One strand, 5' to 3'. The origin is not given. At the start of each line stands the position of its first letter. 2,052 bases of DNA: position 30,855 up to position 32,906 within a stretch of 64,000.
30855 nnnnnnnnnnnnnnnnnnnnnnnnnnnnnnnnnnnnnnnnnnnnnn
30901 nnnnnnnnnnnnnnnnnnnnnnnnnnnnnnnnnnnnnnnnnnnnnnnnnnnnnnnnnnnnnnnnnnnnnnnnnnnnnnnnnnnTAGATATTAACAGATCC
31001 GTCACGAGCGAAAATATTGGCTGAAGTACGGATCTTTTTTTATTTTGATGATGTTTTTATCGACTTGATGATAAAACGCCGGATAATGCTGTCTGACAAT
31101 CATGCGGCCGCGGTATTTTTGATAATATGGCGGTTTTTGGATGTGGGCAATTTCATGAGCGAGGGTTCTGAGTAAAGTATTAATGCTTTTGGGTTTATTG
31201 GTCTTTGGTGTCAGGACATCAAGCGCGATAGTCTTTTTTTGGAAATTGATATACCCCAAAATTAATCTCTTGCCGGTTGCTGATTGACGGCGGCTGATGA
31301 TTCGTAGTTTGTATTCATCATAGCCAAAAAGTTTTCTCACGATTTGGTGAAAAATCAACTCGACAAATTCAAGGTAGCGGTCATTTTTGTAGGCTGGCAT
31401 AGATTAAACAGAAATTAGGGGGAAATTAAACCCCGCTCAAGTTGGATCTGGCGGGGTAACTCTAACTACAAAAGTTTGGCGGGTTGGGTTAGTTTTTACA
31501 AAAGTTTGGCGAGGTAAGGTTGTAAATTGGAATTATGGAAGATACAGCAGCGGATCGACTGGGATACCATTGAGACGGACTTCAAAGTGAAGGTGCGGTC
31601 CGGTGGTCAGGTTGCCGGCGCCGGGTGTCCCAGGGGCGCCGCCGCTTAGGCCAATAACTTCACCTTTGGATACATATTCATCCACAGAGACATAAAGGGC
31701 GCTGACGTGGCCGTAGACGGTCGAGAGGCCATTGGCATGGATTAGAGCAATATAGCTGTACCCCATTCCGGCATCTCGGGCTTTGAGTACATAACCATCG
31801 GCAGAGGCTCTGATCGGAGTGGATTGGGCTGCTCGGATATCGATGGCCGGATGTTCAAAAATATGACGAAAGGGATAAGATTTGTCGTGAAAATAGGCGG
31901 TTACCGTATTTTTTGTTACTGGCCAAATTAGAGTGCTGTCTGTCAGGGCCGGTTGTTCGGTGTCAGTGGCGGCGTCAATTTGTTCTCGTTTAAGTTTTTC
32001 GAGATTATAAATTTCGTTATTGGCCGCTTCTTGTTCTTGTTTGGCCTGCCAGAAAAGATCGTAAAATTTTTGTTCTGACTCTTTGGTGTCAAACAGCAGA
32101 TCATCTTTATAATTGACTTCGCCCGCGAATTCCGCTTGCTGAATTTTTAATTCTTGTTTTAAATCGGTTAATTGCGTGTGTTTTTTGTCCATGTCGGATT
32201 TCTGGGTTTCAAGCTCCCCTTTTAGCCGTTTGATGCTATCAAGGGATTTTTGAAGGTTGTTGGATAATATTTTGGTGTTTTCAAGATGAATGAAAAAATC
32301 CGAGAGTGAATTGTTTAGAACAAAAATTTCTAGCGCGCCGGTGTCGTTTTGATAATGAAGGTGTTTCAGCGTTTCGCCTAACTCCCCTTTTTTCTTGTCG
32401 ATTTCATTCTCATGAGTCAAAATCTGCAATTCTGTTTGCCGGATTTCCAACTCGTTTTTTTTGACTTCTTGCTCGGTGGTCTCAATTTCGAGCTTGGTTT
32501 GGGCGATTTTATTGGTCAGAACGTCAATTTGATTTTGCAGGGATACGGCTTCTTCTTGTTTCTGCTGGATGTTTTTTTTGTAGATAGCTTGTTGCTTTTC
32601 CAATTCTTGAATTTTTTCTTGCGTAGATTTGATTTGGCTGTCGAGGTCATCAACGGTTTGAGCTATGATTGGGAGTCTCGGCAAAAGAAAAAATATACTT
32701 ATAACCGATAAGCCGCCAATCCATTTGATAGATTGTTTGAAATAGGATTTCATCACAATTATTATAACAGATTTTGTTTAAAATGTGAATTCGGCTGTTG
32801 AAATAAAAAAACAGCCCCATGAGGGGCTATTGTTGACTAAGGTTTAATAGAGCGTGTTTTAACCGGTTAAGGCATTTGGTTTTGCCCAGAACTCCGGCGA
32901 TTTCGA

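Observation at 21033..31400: Duplicated surface-protein cassette: two giant LTD proteins sharing a C-terminal domain, each followed by an inverted HExxH gene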

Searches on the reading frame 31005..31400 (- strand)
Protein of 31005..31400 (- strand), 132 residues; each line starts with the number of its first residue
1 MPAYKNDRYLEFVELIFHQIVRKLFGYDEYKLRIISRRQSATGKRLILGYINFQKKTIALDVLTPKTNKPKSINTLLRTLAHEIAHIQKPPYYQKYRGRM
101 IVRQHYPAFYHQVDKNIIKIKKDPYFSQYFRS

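Call 5: search_protein_families(library=pfam, proteins=[window:31005-31400:-], max_evalue=0.01)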
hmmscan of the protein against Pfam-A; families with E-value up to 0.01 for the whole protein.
window:31005-31400:- (132 aa): 0 families

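Call 11: search_protein_families(library=pfam, proteins=[window:31005-31400:-], max_evalue=10)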
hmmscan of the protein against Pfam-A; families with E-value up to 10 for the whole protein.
window:31005-31400:- (132 aa): 2 families
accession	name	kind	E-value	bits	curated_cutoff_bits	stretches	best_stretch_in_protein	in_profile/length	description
PF10263.15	SprT-like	-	0.021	15.1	25.6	1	17-89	5-74/108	SprT-like family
PF08325.16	WLM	-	0.17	12.4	26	1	45-92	51-99/190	WLM domain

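Call 13: search_solved_structures(query=window:31005-31400:-, max_evalue=10)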
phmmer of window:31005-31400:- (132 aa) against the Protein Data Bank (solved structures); distinct sequences matched with E-value up to 10: 5.
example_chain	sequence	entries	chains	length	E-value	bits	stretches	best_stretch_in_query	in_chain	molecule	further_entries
3j8b_K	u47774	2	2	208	0.48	14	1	53-118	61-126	Eukaryotic translation initiation factor 3 subunit K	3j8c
6zvj_K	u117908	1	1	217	0.5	14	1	53-118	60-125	Eukaryotic translation initiation factor 3 subunit K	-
28zx_k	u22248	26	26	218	0.5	14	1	53-118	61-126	Eukaryotic translation initiation factor 3 subunit K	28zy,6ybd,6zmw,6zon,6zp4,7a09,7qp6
5a5t_K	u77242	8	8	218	0.5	14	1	53-118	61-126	EUKARYOTIC TRANSLATION INITIATION FACTOR 3 SUBUNIT K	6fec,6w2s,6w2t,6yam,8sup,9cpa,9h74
1rz4_A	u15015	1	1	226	0.53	13.9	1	53-118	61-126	Eukaryotic translation initiation factor 3 subunit 11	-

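Call 18: find_homologous_proteins(query=window:31005-31400:-, max_evalue=0.001)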
Query window:31005-31400:- (132 aa): 35 proteins with E <= 0.001 among 40 candidates.
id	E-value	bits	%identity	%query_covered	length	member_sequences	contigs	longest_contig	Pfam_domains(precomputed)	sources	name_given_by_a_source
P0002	1.8e-81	289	100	100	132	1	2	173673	-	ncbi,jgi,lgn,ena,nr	ncbi:TPA: hypothetical protein DF272_03565 [Candidatus Falkowbacteria bacterium]|nr:hypothetical pro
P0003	2.7e-59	217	76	99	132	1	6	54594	-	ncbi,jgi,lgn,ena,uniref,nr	ncbi:hypothetical protein COT97_00380 [Candidatus Falkowbacteria bacterium CG10_big_fil_rev_8_21_14_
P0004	2.6e-47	178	64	98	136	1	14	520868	-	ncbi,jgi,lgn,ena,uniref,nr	ncbi:hypothetical protein A2533_01945 [Candidatus Falkowbacteria bacterium RIFOXYD2_FULL_35_9]|unire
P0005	4.2e-45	171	63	93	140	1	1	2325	-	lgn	-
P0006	5.2e-43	164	59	96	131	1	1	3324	-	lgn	-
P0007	1.7e-41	159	56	98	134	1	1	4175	-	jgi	jgi:hypothetical protein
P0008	1.1e-39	153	60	96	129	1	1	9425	-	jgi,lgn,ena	-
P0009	1.6e-37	147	56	94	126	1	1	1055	-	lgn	-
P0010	4.7e-33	132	52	92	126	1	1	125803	-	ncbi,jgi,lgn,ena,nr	ncbi:hypothetical protein KKC32_01655 [Patescibacteria group bacterium]|nr:hypothetical protein [Pat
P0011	6.2e-32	128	53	92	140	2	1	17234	-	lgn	-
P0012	1.1e-31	128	54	91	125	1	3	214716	-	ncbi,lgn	-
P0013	3.0e-30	123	48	98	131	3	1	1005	-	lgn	-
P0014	3.7e-30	123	51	89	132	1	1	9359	-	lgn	-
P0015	2.2e-29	120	50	94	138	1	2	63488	-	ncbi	-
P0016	8.9e-29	118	51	83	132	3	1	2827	-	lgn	-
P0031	1.8e-23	101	48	82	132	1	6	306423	-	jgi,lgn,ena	jgi:hypothetical protein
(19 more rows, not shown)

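Call 20: find_encoding_contigs(protein=P0003, flank=10000, max_places=2)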
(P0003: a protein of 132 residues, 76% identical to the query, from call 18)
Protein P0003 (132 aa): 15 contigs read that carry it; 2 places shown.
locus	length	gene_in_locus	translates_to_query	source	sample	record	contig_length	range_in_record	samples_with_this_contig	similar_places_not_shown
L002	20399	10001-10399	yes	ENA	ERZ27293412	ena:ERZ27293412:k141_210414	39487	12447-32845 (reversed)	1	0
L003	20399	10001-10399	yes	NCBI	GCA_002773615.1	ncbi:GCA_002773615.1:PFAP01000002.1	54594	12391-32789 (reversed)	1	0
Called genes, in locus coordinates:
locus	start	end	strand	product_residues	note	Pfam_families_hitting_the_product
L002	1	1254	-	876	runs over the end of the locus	PF02861:Clp_N, PF23569:NBD_SMAX1, PF00004:AAA, PF17871:AAA_lid_9, PF00004:AAA, PF07724:AAA_2, PF07728:AAA_5, PF10431:ClpB_D2-small, +11 more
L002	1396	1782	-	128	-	-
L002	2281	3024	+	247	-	PF03808:Glyco_tran_WecG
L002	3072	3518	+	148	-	PF00293:NUDIX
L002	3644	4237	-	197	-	-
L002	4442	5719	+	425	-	-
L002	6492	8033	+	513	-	PF00749:tRNA-synt_1c, PF19269:Anticodon_2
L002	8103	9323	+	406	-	PF01551:Peptidase_M23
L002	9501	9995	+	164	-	-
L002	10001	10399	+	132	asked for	-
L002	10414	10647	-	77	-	-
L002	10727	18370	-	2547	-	PF13620:CarboxypepD_reg, PF13715:CarbopepD_reg_2 (weak), PF13205:Big_5, PF13620:CarboxypepD_reg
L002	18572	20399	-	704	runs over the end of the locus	-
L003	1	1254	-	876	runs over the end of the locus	PF02861:Clp_N, PF23569:NBD_SMAX1, PF00004:AAA, PF17871:AAA_lid_9, PF00004:AAA, PF07724:AAA_2, PF07728:AAA_5, PF10431:ClpB_D2-small, +11 more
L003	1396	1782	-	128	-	-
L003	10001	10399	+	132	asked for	-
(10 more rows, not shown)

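Call 21: find_encoding_contigs(protein=P0004, flank=10000, max_places=2)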
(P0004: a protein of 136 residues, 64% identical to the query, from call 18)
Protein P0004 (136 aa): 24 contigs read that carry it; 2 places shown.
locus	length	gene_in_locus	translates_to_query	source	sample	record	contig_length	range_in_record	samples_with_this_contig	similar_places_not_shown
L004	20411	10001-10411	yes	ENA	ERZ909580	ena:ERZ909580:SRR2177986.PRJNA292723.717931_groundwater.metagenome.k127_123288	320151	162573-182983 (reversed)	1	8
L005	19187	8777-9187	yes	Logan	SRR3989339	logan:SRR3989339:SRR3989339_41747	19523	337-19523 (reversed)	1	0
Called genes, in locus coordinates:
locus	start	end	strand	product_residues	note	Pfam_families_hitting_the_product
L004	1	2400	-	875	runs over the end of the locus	PF02861:Clp_N, PF23569:NBD_SMAX1, PF00004:AAA, PF17871:AAA_lid_9, PF00004:AAA, PF07724:AAA_2, PF07728:AAA_5, PF10431:ClpB_D2-small, +6 more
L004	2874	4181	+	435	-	PF03808:Glyco_tran_WecG, PF00293:NUDIX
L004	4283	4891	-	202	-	-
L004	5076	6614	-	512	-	-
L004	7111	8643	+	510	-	PF00749:tRNA-synt_1c, PF19269:Anticodon_2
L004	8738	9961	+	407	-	PF01551:Peptidase_M23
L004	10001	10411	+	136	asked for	-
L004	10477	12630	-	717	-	PF00932:LTD (weak)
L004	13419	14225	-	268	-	-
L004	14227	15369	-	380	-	PF01168:Ala_racemase_N, PF00842:Ala_racemase_C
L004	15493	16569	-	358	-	PF00465:Fe-ADH, PF13685:Fe-ADH_2, PF01761:DHQ_synthase, PF24621:DHQS_C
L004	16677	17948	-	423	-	PF02403:Seryl_tRNA_N, PF00587:tRNA-synt_2b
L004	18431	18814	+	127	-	-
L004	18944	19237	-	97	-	-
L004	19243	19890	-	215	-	-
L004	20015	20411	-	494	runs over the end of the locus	PF01336:tRNA_anti-codon, PF00152:tRNA-synt_2, PF01409:tRNA-synt_2d (faint)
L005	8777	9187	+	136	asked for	-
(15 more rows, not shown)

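Call 22: find_encoding_contigs(protein=P0010, flank=10000, max_places=2)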
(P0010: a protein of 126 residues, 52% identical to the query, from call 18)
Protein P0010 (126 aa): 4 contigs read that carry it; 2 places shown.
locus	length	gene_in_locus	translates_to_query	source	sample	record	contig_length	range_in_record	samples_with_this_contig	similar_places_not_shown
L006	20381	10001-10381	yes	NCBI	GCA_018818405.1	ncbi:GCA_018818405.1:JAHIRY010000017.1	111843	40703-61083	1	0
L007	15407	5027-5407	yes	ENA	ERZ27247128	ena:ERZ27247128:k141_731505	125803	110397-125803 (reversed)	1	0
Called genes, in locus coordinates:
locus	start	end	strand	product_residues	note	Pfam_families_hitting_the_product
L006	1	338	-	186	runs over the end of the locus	-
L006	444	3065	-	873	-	PF02861:Clp_N, PF23569:NBD_SMAX1, PF00004:AAA, PF17871:AAA_lid_9, PF00004:AAA, PF07724:AAA_2, PF07728:AAA_5, PF10431:ClpB_D2-small, +8 more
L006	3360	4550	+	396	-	PF03808:Glyco_tran_WecG, PF00293:NUDIX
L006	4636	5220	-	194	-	-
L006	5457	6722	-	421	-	-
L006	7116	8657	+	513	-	PF00749:tRNA-synt_1c, PF19269:Anticodon_2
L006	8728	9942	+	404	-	PF01551:Peptidase_M23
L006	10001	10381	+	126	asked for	-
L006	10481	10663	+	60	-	-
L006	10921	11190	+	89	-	-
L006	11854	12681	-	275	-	PF08478:POTRA_1 (faint)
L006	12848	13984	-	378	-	PF01168:Ala_racemase_N, PF00842:Ala_racemase_C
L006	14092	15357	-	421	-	PF02403:Seryl_tRNA_N, PF00587:tRNA-synt_2b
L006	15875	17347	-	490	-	PF01336:tRNA_anti-codon, PF00152:tRNA-synt_2, PF01409:tRNA-synt_2d (faint)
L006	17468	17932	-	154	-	PF03449:GreA_GreB_N, PF01272:GreA_GreB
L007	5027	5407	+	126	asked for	-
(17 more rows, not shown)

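Call 28: find_encoding_contigs(protein=P0012, flank=10000, max_places=1)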
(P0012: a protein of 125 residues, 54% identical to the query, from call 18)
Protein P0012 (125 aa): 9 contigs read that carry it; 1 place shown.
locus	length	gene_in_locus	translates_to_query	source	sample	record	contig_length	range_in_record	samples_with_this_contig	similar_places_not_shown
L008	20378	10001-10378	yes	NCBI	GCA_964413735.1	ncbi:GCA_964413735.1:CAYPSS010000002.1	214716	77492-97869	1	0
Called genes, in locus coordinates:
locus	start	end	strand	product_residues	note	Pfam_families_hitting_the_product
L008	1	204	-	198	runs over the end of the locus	-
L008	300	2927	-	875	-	PF02861:Clp_N, PF13191:AAA_16, PF23569:NBD_SMAX1, PF00004:AAA, PF17871:AAA_lid_9, PF00004:AAA, PF07724:AAA_2, PF07728:AAA_5, +11 more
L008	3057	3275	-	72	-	-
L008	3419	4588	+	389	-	PF03808:Glyco_tran_WecG, PF00293:NUDIX, PF14815:NUDIX_4 (weak)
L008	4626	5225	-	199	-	-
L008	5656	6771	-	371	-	-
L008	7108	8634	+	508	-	PF00749:tRNA-synt_1c, PF19269:Anticodon_2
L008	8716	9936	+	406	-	PF01551:Peptidase_M23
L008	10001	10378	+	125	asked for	-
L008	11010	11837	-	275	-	PF08478:POTRA_1 (weak)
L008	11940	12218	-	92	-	PF03551:PadR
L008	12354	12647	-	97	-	-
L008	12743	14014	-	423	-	PF02403:Seryl_tRNA_N, PF00587:tRNA-synt_2b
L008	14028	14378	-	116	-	PF01243:PNPOx_N (weak)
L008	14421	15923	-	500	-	PF01336:tRNA_anti-codon, PF00152:tRNA-synt_2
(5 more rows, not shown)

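Call 29: find_encoding_contigs(protein=P0015, flank=10000, max_places=1)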
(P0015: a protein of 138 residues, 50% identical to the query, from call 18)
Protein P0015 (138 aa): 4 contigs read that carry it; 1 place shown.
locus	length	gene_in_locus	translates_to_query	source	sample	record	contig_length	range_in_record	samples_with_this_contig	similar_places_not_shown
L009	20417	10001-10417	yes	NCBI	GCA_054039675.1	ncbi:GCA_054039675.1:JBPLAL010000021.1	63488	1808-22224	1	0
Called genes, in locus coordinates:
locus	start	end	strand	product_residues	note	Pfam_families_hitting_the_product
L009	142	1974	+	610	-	PF00009:GTP_EFTU, PF00071:Ras (weak), PF03144:GTP_EFTU_D2, PF14492:EFG_III (faint), PF00679:EFG_C, PF06421:LepA_C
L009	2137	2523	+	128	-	PF04977:DivIC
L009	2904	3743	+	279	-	PF03330:DPBB_1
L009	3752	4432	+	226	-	PF00005:ABC_tran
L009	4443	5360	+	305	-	PF18075:FtsX_ECD, PF02687:FtsX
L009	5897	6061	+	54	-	-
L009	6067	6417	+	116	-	-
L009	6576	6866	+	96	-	PF01541:GIY-YIG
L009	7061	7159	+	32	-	-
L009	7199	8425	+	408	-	PF05496:RuvB_N, PF00158:Sigma54_activat (faint), PF13191:AAA_16 (faint), PF00004:AAA, PF07728:AAA_5 (weak), PF13173:AAA_14, PF16193:AAA_assoc_2, PF12002:MgsA_C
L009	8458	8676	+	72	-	-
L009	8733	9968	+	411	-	PF28256:CCDC171 (weak), PF01551:Peptidase_M23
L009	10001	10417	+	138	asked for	-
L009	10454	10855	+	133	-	-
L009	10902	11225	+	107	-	-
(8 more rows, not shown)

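Call 30: find_encoding_contigs(protein=P0031, flank=10000, max_places=1)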
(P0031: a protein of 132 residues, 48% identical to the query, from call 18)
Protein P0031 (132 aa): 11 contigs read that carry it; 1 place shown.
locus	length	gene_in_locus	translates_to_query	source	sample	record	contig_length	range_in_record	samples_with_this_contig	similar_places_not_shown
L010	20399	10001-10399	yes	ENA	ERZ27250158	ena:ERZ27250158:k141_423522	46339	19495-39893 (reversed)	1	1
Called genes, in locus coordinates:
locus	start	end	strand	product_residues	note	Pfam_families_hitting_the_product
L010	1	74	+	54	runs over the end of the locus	PF00471:Ribosomal_L33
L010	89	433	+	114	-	-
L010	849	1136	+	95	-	-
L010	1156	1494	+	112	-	-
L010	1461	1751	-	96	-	-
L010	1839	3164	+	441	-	-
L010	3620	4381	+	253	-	PF02163:Peptidase_M50 (weak)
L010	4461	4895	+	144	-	-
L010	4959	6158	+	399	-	PF05496:RuvB_N, PF13604:AAA_30 (faint), PF00004:AAA, PF07728:AAA_5 (faint), PF13173:AAA_14 (weak), PF16193:AAA_assoc_2, PF12002:MgsA_C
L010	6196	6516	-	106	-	-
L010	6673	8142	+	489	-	PF01182:Glucosamine_iso, PF02585:PIG-L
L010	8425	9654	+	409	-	PF01551:Peptidase_M23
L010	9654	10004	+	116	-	-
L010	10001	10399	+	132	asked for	-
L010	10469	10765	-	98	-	-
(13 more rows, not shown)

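Call 56: search_protein_families(library=ncbifam, proteins=[window:31005-31400:-], max_evalue=0.01)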
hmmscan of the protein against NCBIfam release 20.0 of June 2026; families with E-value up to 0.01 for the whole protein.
window:31005-31400:- (132 aa): 0 families

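Call 58: search_solved_structures(query=A5, max_evalue=10, show_alignments=2)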
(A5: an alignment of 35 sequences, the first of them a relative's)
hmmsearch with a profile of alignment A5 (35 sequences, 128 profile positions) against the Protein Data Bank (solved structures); distinct sequences matched with E-value up to 10: 0.

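Call 59: search_protein_families(library=pfam, alignment_id=A5, max_evalue=1)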
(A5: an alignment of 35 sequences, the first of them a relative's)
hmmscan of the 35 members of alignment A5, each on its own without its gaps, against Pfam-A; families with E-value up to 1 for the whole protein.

A. member 1, P0002 (132 aa): 2 families
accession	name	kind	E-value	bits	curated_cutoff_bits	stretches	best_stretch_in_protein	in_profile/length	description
PF10263.15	SprT-like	-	0.021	15.1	25.6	1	17-89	5-74/108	SprT-like family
PF08325.16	WLM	-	0.17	12.4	26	1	45-92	51-99/190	WLM domain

B. families by the number of members that match (of 35 scanned): 21 families
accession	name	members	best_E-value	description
PF10263.15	SprT-like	23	0.0022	SprT-like family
PF08325.16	WLM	9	0.0087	WLM domain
PF01435.24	Peptidase_M48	6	0.012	Peptidase family M48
PF02675.21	AdoMet_dc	4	0.0074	S-adenosylmethionine decarboxylase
PF14491.11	DUF4435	2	0.0016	Protein of unknown function (DUF4435)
PF13535.11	ATP-grasp_4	2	0.0087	ATP-grasp domain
PF15890.11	Peptidase_Mx1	2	0.018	Putative zinc-binding metallo-peptidase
PF13699.11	eCIS_core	2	0.068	eCIS core domain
PF00497.25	SBP_bac_3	2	0.15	Bacterial extracellular solute-binding proteins, family 3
PF09504.16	RE_Bsp6I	1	0.045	Bsp6I restriction endonuclease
PF04221.18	RelB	1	0.055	RelB antitoxin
PF24923.1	ATP-grasp_IQCH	1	0.073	IQCH-like, ATP-grasp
PF04803.17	Cor1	1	0.075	Cor1/Xlr/Xmr conserved region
PF10786.14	HI_0552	1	0.076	HI_0552 protein family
PF18846.6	baeRF_family5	1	0.079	Bacterial archaeo-eukaryotic release factor family 5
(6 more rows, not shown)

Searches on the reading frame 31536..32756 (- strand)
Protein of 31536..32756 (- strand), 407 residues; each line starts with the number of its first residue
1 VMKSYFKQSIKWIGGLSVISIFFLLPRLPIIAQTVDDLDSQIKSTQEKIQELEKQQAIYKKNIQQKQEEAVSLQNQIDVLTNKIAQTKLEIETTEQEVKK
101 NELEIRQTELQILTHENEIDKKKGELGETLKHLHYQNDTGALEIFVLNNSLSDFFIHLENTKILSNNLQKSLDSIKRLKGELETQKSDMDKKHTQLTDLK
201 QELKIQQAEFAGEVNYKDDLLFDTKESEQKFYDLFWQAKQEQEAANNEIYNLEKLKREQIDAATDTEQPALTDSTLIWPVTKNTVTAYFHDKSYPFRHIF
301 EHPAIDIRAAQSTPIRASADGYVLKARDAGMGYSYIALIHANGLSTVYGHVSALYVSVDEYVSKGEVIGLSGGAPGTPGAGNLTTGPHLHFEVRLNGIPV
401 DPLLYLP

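Call 5: search_protein_families(library=pfam, proteins=[window:31536-32756:-], max_evalue=0.01)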
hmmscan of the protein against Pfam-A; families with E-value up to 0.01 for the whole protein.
window:31536-32756:- (407 aa): 2 families
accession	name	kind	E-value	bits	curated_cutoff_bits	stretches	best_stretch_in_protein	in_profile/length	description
PF01551.29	Peptidase_M23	-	1.3e-23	83.5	28.7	1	302-402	3-96/96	Peptidase family M23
PF05266.19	DUF724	-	0.0086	16.4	38.4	1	36-95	126-185/188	Protein of unknown function (DUF724)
